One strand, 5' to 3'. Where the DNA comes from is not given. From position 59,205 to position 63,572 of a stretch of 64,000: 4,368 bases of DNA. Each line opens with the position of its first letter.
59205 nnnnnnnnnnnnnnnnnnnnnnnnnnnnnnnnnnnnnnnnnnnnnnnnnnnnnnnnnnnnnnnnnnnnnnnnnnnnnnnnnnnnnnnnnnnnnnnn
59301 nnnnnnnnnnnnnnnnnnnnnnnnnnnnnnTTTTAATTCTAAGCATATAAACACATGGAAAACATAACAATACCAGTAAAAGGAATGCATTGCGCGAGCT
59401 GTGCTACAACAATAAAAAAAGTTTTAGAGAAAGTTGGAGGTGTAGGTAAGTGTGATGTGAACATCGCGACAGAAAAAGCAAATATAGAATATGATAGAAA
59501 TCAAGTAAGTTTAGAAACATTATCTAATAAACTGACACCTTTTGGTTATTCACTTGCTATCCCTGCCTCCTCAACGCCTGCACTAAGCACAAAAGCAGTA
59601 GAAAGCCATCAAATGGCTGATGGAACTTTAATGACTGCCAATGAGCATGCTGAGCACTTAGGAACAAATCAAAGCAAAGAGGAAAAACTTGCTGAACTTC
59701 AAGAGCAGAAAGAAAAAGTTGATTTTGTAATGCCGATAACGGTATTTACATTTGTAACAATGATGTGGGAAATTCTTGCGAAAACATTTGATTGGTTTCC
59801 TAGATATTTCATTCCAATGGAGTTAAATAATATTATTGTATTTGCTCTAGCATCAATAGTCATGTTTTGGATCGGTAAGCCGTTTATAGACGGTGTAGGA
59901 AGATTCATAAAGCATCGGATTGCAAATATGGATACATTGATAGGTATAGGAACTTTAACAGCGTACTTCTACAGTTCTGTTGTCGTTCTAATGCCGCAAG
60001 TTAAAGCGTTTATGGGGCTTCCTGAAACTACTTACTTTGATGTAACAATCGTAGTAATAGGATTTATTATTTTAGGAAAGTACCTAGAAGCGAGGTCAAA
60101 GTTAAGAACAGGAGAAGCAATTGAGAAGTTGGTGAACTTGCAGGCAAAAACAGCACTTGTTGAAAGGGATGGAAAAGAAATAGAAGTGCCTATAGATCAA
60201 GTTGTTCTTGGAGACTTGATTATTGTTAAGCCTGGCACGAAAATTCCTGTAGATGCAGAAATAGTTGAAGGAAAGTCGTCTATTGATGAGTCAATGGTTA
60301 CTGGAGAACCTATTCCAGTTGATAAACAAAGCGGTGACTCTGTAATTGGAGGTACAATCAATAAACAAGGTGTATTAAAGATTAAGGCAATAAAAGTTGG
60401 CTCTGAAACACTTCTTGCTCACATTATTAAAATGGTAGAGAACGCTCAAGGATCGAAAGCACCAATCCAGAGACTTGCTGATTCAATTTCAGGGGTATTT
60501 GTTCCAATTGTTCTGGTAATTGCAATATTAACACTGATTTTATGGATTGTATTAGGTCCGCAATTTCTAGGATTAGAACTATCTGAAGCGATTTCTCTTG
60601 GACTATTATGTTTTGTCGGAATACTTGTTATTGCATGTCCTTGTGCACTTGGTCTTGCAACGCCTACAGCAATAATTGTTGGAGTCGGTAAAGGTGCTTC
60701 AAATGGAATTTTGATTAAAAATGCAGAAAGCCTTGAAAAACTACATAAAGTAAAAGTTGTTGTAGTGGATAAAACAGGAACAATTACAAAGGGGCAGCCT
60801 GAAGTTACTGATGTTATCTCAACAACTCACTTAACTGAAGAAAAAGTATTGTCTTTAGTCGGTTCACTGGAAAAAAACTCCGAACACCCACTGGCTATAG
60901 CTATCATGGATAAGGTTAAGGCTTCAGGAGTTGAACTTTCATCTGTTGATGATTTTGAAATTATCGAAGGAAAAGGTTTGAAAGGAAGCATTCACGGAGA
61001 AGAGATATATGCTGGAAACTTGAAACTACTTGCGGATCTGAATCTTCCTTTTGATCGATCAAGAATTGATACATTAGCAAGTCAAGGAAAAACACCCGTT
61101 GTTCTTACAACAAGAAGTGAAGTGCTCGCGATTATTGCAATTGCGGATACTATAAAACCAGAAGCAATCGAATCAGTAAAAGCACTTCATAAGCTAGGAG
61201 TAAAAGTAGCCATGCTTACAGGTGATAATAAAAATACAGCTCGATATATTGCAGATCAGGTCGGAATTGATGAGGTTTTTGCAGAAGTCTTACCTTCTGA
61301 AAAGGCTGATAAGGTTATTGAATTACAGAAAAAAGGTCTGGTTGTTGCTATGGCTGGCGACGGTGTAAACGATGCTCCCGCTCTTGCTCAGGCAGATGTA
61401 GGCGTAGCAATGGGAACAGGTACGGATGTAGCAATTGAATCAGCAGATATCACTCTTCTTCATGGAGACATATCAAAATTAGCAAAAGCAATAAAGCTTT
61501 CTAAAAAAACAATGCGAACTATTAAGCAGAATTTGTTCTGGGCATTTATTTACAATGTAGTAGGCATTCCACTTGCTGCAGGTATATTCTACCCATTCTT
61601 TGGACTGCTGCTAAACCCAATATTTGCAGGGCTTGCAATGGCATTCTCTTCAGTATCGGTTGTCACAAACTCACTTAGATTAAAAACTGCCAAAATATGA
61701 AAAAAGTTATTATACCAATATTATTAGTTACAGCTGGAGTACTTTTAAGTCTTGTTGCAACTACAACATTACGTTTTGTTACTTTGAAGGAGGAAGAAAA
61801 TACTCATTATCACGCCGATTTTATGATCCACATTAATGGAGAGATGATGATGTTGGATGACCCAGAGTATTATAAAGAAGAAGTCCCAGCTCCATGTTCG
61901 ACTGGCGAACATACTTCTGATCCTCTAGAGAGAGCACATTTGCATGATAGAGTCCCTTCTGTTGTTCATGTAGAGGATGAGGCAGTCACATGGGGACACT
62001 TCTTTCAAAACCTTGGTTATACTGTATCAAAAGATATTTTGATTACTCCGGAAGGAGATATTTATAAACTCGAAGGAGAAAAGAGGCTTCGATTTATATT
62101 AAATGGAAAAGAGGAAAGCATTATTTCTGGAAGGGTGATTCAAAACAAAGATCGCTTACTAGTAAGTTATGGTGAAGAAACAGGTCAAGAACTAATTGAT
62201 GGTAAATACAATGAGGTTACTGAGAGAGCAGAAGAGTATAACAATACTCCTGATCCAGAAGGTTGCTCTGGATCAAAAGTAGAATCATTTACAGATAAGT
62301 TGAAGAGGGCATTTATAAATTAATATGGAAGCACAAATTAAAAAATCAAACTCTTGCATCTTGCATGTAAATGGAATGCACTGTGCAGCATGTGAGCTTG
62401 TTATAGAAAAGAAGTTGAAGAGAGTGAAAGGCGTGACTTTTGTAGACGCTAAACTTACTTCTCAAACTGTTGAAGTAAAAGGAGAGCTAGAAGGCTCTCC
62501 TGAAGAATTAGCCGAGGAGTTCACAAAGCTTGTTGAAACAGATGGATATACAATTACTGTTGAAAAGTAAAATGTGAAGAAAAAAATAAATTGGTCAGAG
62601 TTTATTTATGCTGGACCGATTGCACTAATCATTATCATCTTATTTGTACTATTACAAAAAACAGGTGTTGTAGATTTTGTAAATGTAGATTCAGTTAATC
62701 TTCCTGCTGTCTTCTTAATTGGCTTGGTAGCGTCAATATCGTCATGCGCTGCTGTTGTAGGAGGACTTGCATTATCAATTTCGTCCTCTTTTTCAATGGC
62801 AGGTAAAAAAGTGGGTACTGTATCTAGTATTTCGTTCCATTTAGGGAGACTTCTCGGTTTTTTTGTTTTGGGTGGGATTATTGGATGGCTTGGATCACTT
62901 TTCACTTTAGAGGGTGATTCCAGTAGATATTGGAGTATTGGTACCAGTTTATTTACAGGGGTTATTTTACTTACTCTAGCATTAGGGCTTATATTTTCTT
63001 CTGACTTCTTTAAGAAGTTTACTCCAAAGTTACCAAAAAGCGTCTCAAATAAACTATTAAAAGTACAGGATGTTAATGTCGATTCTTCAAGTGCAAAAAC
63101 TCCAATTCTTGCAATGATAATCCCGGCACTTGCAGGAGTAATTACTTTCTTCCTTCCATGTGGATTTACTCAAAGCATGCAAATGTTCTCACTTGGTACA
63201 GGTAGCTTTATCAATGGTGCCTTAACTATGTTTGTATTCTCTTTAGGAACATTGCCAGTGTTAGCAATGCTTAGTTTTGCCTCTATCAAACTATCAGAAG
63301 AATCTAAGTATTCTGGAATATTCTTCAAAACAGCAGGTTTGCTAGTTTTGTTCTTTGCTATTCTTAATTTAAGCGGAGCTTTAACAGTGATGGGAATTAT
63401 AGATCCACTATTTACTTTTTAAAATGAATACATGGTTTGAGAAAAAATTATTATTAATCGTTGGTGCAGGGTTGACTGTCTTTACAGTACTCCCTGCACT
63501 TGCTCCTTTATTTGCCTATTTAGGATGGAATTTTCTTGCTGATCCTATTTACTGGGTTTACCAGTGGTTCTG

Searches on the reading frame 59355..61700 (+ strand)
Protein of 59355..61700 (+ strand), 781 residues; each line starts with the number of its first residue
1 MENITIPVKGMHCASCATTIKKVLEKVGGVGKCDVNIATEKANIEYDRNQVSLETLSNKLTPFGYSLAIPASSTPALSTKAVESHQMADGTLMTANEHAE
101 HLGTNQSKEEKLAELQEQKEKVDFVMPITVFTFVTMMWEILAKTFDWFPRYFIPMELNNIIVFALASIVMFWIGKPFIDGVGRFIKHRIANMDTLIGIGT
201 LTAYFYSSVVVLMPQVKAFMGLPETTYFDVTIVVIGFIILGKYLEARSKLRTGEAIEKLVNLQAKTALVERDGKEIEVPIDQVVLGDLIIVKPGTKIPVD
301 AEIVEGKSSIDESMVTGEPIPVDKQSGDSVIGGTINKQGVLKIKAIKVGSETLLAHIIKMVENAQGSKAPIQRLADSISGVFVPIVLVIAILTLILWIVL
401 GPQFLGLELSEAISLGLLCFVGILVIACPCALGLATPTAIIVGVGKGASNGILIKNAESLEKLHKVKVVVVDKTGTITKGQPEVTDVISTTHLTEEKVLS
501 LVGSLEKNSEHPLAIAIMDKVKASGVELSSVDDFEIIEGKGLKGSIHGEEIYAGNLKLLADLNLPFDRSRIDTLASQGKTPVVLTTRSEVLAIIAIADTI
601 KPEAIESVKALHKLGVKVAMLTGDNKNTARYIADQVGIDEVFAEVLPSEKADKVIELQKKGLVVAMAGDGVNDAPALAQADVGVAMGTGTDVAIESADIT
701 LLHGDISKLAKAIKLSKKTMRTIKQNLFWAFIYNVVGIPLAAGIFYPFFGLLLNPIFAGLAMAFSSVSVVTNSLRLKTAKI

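Call 6: search_protein_families(library=pfam, proteins=[window:59355-61700:+])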
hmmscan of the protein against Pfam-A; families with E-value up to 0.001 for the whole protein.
window:59355-61700:+ (781 aa): 5 families
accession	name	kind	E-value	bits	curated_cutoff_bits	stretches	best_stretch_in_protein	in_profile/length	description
PF00122.25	E1-E2_ATPase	-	4e-58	196.4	28.1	1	262-449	2-180/181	E1-E2 ATPase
PF00702.32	Hydrolase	-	4.4e-37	128.8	26.4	1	466-681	1-191/191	haloacid dehalogenase-like hydrolase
PF00403.32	HMA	-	1.2e-14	54.8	24.8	1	5-65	1-61/62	Heavy-metal-associated domain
PF08282.18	Hydrolase_3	-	8.4e-07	29.4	20.9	1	664-705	206-247/255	haloacid dehalogenase-like hydrolase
PF12710.13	HAD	-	3.5e-05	24.8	27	1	595-677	81-188/189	haloacid dehalogenase-like hydrolase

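Call 22: find_homologous_proteins(query=window:59355-61697:+, max_evalue=1e-100)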
Query window:59355-61697:+ (781 aa): 8000 proteins with E <= 1e-100 among 8000 candidates; the best 120 are listed.
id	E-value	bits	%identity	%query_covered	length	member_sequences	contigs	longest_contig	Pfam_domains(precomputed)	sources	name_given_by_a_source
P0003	0.0e+0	1680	100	100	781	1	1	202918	PF00403.33,PF00702.33,PF08282.19,PF00122.26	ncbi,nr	ncbi:MAG: heavy metal translocating P-type ATPase [Candidatus Dojkabacteria bacterium]|nr:heavy meta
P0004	0.0e+0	1270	73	100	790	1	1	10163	PF00403.33,PF00702.33,PF08282.19,PF00122.26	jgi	jgi:Cu2+-exporting ATPase/Cu+-exporting ATPase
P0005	0.0e+0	1225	71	100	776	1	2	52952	PF00403.33,PF00702.33,PF00122.26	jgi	jgi:Cu2+-exporting ATPase/Cu+-exporting ATPase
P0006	0.0e+0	1198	70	100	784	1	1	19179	PF00403.33,PF00702.33,PF08282.19,PF00122.26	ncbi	-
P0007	0.0e+0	1178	69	99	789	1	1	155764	PF00403.33,PF00702.33,PF08282.19,PF00122.26,PF12710.14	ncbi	-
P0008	0.0e+0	1147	69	100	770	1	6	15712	PF00403.33,PF00702.33,PF08282.19,PF00122.26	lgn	-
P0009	0.0e+0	1144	67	99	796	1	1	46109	PF00403.33,PF00702.33,PF00122.26,PF12710.14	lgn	-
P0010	0.0e+0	1140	68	100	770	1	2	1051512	PF00403.33,PF00702.33,PF00122.26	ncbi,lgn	-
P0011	0.0e+0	1136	68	100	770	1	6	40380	PF00403.33,PF00702.33,PF00122.26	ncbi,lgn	-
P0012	0.0e+0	1135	68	100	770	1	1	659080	PF00403.33,PF00702.33,PF00122.26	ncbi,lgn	-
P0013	0.0e+0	1135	68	100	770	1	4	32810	PF00403.33,PF00702.33,PF00122.26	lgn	-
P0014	0.0e+0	1135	68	100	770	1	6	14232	PF00403.33,PF00702.33,PF00122.26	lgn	-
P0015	0.0e+0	1135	68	100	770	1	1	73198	PF00403.33,PF00702.33,PF00122.26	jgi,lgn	jgi:Cu2+-exporting ATPase/Cu+-exporting ATPase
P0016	0.0e+0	1135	66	100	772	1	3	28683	PF00403.33,PF00702.33,PF08282.19,PF00122.26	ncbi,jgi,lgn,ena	ncbi:MAG: heavy metal translocating P-type ATPase [bacterium]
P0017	0.0e+0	1133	67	100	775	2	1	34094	PF00403.33,PF00702.33,PF08282.19,PF00122.26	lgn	-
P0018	0.0e+0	1133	68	100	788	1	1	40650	PF00403.33,PF00702.33,PF00122.26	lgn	-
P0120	0.0e+0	1062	62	100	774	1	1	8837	PF00403.33,PF00702.33,PF00122.26,PF12710.14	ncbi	ncbi:MAG: heavy metal translocating P-type ATPase [Candidatus Dojkabacteria bacterium]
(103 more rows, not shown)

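Call 23: find_encoding_contigs(protein=P0004, flank=6000, max_places=2)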
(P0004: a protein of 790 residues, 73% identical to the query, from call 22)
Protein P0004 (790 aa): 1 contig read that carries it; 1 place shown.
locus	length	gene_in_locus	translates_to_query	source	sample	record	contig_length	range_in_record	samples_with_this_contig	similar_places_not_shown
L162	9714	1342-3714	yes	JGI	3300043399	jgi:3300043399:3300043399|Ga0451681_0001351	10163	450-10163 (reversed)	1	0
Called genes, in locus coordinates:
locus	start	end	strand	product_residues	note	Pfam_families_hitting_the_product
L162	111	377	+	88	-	PF02583:Trns_repr_metal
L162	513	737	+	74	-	PF00403:HMA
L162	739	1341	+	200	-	PF03713:DUF305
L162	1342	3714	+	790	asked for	PF00403:HMA, PF00122:E1-E2_ATPase, PF00702:Hydrolase, PF08282:Hydrolase_3 (faint)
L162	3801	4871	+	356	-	PF00403:HMA, PF13386:DsbD_2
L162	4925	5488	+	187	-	PF06941:NT5C, PF13419:HAD_2 (faint)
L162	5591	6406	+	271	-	PF02517:Rce1-like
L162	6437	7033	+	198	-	-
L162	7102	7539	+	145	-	PF00293:NUDIX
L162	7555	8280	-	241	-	PF09849:DUF2076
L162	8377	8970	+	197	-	PF06197:DUF998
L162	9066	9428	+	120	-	-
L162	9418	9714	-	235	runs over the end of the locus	-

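Call 24: find_encoding_contigs(protein=P0005, flank=6000, max_places=2)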
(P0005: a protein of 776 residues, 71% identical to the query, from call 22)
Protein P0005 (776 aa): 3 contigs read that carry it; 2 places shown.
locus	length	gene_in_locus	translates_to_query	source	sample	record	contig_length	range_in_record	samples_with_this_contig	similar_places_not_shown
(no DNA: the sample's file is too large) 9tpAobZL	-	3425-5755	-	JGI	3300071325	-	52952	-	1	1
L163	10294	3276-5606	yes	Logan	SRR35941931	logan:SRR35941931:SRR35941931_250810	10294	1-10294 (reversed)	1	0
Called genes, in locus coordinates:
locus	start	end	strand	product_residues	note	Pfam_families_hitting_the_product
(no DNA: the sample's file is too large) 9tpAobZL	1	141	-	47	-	?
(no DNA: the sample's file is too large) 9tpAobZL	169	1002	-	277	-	PF04228:Zn_peptidase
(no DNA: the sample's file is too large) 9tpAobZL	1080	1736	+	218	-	PF13030:DUF3891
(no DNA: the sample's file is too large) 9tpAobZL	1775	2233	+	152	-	PF13473:Cupredoxin_1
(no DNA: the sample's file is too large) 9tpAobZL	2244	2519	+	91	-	PF02583:Trns_repr_metal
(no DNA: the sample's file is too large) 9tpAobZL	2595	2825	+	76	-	PF00403:HMA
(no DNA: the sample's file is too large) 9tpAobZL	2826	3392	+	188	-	PF13628:DUF4142 (faint), PF03713:DUF305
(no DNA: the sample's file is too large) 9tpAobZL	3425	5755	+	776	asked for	PF00403:HMA, PF00122:E1-E2_ATPase, PF00702:Hydrolase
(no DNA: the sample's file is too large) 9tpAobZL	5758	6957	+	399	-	PF00403:HMA, PF13386:DsbD_2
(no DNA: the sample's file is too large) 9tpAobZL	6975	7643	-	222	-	PF00027:cNMP_binding, PF13545:HTH_Crp_2, PF00325:Crp (weak)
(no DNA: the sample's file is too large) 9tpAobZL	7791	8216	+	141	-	-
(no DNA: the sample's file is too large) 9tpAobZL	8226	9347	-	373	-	PF01180:DHO_dh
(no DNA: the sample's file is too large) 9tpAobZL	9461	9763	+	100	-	PF00581:Rhodanese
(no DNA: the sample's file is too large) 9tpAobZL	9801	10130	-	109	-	PF04237:YjbR (weak), PF04993:TfoX_N (weak)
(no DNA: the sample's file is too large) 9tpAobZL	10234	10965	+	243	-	-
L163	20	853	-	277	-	PF04228:Zn_peptidase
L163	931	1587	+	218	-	PF13030:DUF3891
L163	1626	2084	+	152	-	PF13473:Cupredoxin_1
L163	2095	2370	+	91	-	PF02583:Trns_repr_metal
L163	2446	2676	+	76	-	PF00403:HMA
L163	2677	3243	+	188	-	PF13628:DUF4142 (faint), PF03713:DUF305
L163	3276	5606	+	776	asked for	PF00403:HMA, PF00122:E1-E2_ATPase, PF00702:Hydrolase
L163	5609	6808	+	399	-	PF00403:HMA, PF13386:DsbD_2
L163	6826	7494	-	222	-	PF00027:cNMP_binding, PF13545:HTH_Crp_2, PF00325:Crp (weak)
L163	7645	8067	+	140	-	-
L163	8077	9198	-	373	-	PF01180:DHO_dh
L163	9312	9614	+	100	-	PF00581:Rhodanese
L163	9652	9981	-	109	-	PF04237:YjbR (weak), PF04993:TfoX_N (weak)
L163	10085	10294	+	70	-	?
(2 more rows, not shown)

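Call 25: find_encoding_contigs(protein=P0006, flank=6000, max_places=2)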
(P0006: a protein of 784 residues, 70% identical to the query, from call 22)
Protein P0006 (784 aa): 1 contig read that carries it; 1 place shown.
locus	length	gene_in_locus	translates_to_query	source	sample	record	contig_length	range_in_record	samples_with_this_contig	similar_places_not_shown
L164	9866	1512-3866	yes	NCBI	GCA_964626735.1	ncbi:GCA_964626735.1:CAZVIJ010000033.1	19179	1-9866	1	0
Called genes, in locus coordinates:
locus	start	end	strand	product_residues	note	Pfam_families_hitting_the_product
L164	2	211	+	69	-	?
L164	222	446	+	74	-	-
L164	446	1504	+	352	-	PF03713:DUF305, PF13628:DUF4142 (faint), PF03713:DUF305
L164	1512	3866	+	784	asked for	PF00403:HMA, PF00122:E1-E2_ATPase, PF00702:Hydrolase, PF08282:Hydrolase_3 (faint)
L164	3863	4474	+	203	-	-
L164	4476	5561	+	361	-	PF00403:HMA, PF13386:DsbD_2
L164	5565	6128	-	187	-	PF03713:DUF305, PF13628:DUF4142, PF03713:DUF305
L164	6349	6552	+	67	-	-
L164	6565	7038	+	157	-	-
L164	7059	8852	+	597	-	PF00005:ABC_tran, PF02463:SMC_N (faint), PF13304:AAA_21 (faint)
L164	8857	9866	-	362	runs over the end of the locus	-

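Call 26: find_encoding_contigs(protein=P0007, flank=6000, max_places=2)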
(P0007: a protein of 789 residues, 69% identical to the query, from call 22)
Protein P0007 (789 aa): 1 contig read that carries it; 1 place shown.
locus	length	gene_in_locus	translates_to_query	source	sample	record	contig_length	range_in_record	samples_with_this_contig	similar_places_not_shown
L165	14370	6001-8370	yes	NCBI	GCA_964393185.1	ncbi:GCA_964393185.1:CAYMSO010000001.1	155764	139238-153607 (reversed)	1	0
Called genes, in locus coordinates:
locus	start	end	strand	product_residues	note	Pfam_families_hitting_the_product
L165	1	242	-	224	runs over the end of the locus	PF24038:DUF7347 (weak)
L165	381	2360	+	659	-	PF01612:DNA_pol_A_exo1, PF18136:DNApol_Exo (weak), PF00476:DNA_pol_A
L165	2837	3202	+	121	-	PF03965:Penicillinase_R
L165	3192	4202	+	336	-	PF05569:Peptidase_M56 (weak)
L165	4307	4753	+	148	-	PF13473:Cupredoxin_1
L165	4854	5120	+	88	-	PF02583:Trns_repr_metal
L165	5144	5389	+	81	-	PF00403:HMA (weak)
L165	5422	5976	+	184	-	PF03713:DUF305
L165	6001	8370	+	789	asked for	PF00403:HMA, PF00122:E1-E2_ATPase, PF00702:Hydrolase, PF12710:HAD (weak), PF08282:Hydrolase_3 (faint)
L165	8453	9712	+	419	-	PF00403:HMA, PF13386:DsbD_2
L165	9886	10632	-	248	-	-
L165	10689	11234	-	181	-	-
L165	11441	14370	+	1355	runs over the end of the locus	PF13415:Beta-prop_FBX42, PF13964:Beta-prop_Calicin (weak), PF24681:Kelch_KLHDC2_KLHL20_DRC7, PF24981:Beta-prop_ATRN-LZTR1, PF13415:Beta-prop_FBX42, PF24681:Kelch_KLHDC2_KLHL20_DRC7, PF25210:Kelch_FKB95 (weak), PF13415:Beta-prop_FBX42, +4 more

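Call 33: find_encoding_contigs(protein=P0008, flank=4500, max_places=3)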
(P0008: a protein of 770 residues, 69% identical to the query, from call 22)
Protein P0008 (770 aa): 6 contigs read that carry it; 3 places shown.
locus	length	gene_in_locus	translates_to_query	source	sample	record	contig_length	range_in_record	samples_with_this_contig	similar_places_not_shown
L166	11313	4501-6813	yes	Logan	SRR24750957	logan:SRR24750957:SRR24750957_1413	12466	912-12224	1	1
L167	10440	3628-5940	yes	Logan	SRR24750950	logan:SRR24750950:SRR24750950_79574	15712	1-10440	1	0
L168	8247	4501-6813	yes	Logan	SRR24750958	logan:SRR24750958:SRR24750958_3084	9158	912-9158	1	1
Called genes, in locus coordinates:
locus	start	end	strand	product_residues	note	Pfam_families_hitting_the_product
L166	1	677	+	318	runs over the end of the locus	PF05569:Peptidase_M56, PF01435:Peptidase_M48 (weak)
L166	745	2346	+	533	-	PF00403:HMA, PF02683:DsbD_TM, PF13386:DsbD_2, PF13473:Cupredoxin_1 (weak)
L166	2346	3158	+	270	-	PF09858:DUF2085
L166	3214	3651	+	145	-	PF13473:Cupredoxin_1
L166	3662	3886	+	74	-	-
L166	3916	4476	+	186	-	PF13628:DUF4142 (faint), PF03713:DUF305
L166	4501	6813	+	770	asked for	PF00403:HMA, PF00122:E1-E2_ATPase, PF00702:Hydrolase, PF08282:Hydrolase_3 (faint)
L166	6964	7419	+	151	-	PF06983:3-dmu-9_3-mt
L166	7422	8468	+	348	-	PF02016:Peptidase_S66, PF17676:Peptidase_S66C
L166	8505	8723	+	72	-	-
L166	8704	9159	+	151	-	PF02661:Fic (weak)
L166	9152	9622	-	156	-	PF08534:Redoxin, PF00578:AhpC-TSA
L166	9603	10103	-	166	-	PF08818:DUF1801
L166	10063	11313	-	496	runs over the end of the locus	?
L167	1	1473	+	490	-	?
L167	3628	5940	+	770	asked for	PF00403:HMA, PF00122:E1-E2_ATPase, PF00702:Hydrolase, PF08282:Hydrolase_3 (faint)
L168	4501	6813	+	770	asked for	PF00403:HMA, PF00122:E1-E2_ATPase, PF00702:Hydrolase, PF08282:Hydrolase_3 (faint)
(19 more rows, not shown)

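Call 34: find_encoding_contigs(protein=P0009, flank=4500, max_places=2)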
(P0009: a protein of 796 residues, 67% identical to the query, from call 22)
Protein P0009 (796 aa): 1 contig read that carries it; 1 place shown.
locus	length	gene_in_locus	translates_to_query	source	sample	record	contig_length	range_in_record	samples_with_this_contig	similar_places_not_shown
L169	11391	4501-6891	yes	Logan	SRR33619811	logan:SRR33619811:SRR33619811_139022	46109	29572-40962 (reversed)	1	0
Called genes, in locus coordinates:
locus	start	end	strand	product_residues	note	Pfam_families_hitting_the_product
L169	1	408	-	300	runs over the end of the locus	PF00005:ABC_tran, PF13304:AAA_21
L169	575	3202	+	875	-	-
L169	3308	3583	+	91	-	PF02583:Trns_repr_metal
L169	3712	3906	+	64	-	-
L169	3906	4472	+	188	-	PF03713:DUF305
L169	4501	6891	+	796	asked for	PF00403:HMA, PF00122:E1-E2_ATPase, PF00702:Hydrolase, PF12710:HAD (faint)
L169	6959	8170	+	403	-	PF00403:HMA, PF13386:DsbD_2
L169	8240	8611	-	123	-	-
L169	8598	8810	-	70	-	PF12844:HTH_19, PF01381:HTH_3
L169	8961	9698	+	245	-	-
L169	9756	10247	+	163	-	-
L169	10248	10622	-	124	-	PF00404:Dockerin_1 (weak)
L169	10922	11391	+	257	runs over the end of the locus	PF01656:CbiA, PF02374:ArsA_ATPase, PF13614:AAA_31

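Call 35: find_encoding_contigs(protein=P0018, flank=4500, max_places=2)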
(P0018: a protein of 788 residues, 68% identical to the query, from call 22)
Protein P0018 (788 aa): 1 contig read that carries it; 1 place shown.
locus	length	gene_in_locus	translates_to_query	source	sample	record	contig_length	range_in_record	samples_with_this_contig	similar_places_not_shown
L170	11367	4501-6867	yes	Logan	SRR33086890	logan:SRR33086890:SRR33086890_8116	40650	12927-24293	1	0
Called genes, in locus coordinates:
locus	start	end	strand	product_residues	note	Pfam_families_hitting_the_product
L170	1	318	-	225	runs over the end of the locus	PF18917:LiaI-LiaF-like_TM1 (weak), PF22570:LiaF-TM, PF09922:LiaF-like_C (weak)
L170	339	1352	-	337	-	PF18917:LiaI-LiaF-like_TM1, PF22570:LiaF-TM (weak)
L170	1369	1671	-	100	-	PF04024:PspC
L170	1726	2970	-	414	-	PF12679:ABC2_membrane_2, PF12698:ABC2_membrane_3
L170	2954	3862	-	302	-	PF00005:ABC_tran, PF13304:AAA_21, PF13732:DrrA1-3_C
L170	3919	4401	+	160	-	PF13473:Cupredoxin_1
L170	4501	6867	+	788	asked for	PF00403:HMA, PF00122:E1-E2_ATPase, PF00702:Hydrolase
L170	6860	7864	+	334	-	PF00403:HMA, PF13386:DsbD_2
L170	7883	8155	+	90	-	PF02583:Trns_repr_metal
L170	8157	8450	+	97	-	-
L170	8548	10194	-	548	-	PF00749:tRNA-synt_1c, PF19269:Anticodon_2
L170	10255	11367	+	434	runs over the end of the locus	-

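Call 36: find_encoding_contigs(protein=P0120, flank=4500, max_places=2)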
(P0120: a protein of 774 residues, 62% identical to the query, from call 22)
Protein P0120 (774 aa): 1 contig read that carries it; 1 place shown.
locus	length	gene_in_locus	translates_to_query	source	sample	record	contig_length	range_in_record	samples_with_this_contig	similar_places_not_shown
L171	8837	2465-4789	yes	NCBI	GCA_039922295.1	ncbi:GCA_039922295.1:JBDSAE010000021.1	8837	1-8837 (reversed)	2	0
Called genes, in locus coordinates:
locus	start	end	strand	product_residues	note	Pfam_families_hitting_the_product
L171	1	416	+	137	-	?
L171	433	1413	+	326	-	PF00268:Ribonuc_red_sm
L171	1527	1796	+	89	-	PF02583:Trns_repr_metal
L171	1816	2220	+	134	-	PF13473:Cupredoxin_1 (weak)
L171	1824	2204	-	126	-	-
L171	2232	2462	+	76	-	-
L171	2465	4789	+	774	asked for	PF00403:HMA, PF00122:E1-E2_ATPase, PF00702:Hydrolase, PF12710:HAD (faint)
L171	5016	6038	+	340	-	PF00403:HMA, PF13386:DsbD_2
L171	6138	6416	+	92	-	PF02201:SWIB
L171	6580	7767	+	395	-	PF00083:Sugar_tr, PF06779:MFS_4 (weak), PF07690:MFS_1, PF12832:MFS_1_like, PF13347:MFS_2, PF07690:MFS_1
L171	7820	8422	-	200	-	PF01872:RibD_C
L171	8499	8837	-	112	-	PF01638:HxlR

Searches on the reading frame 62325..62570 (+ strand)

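Call 6: search_protein_families(library=pfam, proteins=[window:62325-62570:+])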
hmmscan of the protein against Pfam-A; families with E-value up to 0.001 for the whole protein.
window:62325-62570:+ (81 aa): 1 family
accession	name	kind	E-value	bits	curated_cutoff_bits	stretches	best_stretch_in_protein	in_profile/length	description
PF00403.32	HMA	-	2.2e-13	50.8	24.8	1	13-68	2-58/62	Heavy-metal-associated domain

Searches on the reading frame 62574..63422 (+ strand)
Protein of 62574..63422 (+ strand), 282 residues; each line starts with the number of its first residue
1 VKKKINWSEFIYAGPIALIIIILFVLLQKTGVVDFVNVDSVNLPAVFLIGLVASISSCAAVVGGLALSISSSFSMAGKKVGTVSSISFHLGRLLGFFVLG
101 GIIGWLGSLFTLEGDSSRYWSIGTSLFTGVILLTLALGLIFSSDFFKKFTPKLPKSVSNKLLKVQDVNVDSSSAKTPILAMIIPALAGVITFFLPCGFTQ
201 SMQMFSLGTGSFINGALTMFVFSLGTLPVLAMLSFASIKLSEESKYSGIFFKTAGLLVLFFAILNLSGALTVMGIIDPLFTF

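Call 6: search_protein_families(library=pfam, proteins=[window:62574-63422:+])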
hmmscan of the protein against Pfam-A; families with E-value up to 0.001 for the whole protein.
window:62574-63422:+ (282 aa): 1 family
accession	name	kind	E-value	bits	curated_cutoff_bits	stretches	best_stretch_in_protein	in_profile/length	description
PF13386.12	DsbD_2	-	2.3e-28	99.9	24.9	1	46-263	2-198/199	Cytochrome C biogenesis protein transmembrane region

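Call 50: find_encoding_contigs(protein=window:62574-63422:+, flank=10000, max_places=2)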
Protein window:62574-63422:+ (282 aa): no gene with exactly this product is on record in the collection.
